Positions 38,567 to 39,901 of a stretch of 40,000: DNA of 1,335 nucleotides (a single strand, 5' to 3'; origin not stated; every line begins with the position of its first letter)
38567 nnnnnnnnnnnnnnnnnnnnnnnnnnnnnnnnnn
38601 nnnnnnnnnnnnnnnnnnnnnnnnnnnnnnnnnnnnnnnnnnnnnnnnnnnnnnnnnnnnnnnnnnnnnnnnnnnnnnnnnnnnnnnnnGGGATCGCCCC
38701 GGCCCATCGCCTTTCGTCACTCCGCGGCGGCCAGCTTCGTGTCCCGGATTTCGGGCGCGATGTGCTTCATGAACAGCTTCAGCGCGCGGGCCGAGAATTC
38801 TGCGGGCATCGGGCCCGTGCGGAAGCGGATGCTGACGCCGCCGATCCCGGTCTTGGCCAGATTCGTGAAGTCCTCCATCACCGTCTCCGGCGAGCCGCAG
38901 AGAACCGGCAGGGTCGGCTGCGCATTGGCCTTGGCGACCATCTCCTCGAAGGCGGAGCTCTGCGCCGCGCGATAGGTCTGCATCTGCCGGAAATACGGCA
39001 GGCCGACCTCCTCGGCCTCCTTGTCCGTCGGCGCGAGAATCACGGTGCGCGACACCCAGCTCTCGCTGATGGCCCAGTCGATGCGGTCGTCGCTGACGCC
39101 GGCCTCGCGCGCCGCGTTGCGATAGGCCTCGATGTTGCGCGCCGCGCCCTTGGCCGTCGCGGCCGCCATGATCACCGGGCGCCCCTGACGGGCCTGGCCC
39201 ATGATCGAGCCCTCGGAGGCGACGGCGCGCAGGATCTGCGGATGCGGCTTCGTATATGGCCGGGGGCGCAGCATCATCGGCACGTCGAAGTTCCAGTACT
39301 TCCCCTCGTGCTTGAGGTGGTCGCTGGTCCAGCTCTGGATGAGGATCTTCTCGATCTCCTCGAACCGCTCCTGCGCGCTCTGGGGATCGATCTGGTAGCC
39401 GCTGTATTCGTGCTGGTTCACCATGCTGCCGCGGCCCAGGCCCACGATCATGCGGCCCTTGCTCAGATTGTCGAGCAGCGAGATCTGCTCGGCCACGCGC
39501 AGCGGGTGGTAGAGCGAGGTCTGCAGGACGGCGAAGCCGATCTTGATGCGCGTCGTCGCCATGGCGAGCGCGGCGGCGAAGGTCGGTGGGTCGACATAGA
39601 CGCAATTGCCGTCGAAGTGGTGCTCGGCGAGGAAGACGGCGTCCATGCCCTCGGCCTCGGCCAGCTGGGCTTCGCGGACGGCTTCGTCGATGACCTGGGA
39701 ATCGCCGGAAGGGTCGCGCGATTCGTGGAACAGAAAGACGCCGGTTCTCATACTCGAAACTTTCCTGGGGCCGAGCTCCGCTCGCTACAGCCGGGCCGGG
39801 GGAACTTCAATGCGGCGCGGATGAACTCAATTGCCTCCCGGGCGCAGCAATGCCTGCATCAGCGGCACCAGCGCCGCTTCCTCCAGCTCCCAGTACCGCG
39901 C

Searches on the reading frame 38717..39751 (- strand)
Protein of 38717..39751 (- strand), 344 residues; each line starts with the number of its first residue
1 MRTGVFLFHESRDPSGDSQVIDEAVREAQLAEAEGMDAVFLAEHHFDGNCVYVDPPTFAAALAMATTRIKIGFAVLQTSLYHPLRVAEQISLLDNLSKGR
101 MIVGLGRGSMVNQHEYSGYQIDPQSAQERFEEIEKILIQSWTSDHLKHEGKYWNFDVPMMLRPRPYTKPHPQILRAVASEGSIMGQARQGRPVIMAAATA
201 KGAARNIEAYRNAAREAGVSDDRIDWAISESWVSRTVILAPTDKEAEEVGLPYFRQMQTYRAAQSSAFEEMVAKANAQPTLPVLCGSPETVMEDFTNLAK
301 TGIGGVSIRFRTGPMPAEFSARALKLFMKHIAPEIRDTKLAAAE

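Call 33: search_protein_families(library=pfam, max_evalue=0.001, proteins=[window:38717-39751:-])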
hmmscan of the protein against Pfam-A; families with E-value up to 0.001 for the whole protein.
window:38717-39751:- (344 aa): 1 family
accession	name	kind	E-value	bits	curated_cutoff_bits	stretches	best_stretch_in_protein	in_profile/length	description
PF00296.26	Bac_luciferase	-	2.2e-53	182.1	27.9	1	1-303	1-312/314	Luciferase-like monooxygenase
